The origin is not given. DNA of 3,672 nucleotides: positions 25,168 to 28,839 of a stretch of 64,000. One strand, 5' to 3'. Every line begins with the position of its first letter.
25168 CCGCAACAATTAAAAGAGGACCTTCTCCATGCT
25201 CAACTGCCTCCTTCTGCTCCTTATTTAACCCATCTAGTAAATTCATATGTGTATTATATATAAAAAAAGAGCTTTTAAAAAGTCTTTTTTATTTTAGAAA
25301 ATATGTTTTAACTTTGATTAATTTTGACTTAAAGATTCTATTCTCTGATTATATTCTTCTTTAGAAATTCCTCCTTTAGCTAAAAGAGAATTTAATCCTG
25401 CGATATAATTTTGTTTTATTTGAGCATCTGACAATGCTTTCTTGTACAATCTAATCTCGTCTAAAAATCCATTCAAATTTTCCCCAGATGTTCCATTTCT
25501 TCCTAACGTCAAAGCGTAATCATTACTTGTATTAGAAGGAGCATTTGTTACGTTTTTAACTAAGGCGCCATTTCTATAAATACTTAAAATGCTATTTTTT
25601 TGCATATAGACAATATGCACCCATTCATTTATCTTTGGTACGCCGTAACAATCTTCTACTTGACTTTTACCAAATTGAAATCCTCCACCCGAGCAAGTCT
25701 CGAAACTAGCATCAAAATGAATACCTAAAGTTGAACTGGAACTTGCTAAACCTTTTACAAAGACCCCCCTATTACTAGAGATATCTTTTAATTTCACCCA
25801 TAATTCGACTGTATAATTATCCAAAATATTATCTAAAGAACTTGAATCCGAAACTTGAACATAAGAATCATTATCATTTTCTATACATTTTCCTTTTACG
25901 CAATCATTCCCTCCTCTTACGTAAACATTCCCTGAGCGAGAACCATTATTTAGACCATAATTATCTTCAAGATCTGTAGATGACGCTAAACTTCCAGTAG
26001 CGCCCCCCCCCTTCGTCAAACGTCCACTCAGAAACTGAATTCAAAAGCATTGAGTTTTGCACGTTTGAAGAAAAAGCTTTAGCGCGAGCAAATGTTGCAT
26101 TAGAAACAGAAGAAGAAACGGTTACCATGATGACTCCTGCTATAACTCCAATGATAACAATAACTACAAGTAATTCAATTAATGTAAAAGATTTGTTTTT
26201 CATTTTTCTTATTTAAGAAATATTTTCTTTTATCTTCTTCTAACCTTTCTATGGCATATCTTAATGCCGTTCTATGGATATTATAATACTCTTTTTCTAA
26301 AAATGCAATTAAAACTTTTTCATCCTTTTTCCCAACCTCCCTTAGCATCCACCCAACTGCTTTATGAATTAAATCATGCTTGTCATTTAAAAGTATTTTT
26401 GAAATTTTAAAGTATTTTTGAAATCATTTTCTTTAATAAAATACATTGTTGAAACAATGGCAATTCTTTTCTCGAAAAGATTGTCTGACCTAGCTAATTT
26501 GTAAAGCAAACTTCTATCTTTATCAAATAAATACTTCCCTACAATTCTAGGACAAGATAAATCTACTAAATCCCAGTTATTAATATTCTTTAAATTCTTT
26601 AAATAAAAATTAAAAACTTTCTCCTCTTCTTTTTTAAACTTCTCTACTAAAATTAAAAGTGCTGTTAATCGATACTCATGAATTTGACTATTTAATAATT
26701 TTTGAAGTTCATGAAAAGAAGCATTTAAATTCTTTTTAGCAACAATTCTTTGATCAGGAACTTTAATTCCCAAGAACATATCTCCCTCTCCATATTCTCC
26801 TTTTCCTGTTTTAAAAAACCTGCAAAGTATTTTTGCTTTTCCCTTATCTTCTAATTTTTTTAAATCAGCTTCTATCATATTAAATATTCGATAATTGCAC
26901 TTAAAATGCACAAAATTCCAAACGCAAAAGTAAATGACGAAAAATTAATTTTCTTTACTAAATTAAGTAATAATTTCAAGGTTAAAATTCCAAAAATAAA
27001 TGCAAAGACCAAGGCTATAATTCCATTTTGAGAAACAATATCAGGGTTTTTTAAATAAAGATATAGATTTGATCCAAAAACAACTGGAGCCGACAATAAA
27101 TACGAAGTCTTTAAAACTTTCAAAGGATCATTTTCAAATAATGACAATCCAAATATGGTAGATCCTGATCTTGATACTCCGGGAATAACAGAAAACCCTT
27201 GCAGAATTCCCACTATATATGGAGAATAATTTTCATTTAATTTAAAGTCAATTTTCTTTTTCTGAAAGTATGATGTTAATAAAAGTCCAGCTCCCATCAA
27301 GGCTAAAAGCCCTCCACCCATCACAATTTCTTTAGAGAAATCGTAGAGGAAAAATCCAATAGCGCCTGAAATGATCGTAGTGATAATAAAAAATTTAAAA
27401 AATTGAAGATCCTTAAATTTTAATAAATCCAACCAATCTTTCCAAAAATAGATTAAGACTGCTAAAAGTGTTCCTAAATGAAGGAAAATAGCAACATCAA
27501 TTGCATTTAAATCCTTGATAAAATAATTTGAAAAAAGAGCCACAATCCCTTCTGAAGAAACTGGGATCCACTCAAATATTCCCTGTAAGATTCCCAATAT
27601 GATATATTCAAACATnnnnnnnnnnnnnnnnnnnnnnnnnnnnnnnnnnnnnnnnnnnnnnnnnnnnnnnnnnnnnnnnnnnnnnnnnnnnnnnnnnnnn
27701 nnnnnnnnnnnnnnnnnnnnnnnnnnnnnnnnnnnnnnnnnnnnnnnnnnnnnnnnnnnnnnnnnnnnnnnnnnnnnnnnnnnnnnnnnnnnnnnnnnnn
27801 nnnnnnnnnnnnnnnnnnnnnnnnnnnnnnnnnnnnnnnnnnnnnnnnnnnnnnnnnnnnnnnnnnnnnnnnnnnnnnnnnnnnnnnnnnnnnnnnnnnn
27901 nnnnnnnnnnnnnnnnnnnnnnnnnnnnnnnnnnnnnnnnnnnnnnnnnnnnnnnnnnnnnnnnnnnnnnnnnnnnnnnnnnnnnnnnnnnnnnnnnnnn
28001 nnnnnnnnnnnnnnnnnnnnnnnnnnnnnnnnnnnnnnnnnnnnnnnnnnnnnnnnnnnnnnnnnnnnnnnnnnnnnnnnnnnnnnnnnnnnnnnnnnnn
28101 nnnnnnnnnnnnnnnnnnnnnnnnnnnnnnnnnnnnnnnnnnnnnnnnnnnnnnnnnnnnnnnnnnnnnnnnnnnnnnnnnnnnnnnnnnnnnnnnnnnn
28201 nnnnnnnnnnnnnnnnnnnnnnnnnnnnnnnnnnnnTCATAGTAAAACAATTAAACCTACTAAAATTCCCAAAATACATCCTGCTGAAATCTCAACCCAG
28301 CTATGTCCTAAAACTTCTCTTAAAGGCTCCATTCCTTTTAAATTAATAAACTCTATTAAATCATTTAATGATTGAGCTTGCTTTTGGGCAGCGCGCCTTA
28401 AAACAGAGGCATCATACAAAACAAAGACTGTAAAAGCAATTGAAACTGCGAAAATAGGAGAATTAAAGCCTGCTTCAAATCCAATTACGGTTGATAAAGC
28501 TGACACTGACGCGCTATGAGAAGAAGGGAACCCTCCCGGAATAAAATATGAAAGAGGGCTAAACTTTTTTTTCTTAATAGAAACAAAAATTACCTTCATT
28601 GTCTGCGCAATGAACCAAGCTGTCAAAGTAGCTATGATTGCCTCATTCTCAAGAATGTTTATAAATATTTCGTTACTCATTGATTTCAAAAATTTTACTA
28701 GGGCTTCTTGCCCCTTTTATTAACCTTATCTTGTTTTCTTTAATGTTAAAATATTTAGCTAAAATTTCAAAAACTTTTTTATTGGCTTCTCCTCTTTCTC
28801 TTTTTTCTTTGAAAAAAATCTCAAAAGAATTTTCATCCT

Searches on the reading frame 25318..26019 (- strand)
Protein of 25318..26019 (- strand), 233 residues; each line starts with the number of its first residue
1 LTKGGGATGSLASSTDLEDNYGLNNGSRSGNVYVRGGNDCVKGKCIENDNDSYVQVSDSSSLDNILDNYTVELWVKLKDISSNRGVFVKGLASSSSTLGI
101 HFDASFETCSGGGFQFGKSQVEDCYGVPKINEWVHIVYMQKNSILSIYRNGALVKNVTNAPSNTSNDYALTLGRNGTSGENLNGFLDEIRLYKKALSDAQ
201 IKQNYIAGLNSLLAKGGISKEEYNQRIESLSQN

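Call 27: search_protein_families(library=pfam, proteins=[window:25318-26019:-], max_evalue=0.001)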
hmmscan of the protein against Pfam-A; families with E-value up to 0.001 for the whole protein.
window:25318-26019:- (233 aa): 1 family
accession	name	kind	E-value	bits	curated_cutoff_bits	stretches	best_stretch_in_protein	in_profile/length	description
PF13385.13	Laminin_G_3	-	7.9e-25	88.2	27.6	1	49-202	2-151/151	Concanavalin A-like lectin/glucanases superfamily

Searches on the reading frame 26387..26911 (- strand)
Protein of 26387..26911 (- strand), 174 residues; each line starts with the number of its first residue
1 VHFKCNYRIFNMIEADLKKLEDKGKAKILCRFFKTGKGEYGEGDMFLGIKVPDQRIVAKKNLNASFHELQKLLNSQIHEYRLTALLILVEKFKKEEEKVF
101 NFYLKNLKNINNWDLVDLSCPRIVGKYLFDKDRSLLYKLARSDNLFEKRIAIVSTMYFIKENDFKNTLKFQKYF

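Call 94: search_protein_families(library=pfam, proteins=[window:26387-26911:-], max_evalue=0.0001)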
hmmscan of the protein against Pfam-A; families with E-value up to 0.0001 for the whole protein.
window:26387-26911:- (174 aa): 1 family
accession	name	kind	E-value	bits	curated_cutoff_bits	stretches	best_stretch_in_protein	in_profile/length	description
PF08713.17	DNA_alkylation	-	1.1e-39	136.8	21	1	13-170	1-159/213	DNA alkylation repair enzyme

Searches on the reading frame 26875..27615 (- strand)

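Call 94: search_protein_families(library=pfam, proteins=[window:26875-27615:-], max_evalue=0.0001)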
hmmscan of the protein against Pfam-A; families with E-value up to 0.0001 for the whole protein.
window:26875-27615:- (246 aa): 1 family
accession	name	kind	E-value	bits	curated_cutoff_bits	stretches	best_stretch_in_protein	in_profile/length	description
PF02673.24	BacA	-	1.1e-44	153.6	33.4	1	5-230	2-249/257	Bacitracin resistance protein BacA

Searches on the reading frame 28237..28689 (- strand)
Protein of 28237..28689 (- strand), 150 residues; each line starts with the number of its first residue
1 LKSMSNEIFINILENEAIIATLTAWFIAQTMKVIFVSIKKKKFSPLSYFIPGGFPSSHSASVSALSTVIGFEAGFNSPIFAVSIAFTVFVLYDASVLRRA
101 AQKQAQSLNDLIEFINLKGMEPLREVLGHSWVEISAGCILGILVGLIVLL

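Call 94: search_protein_families(library=pfam, proteins=[window:28237-28689:-], max_evalue=0.0001)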
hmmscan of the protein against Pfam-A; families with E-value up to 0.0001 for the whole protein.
window:28237-28689:- (150 aa): 1 family
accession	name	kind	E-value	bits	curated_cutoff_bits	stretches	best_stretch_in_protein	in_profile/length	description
PF02681.20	DUF212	-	1.4e-40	138.8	26.5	1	14-144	2-126/126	Divergent PAP2 family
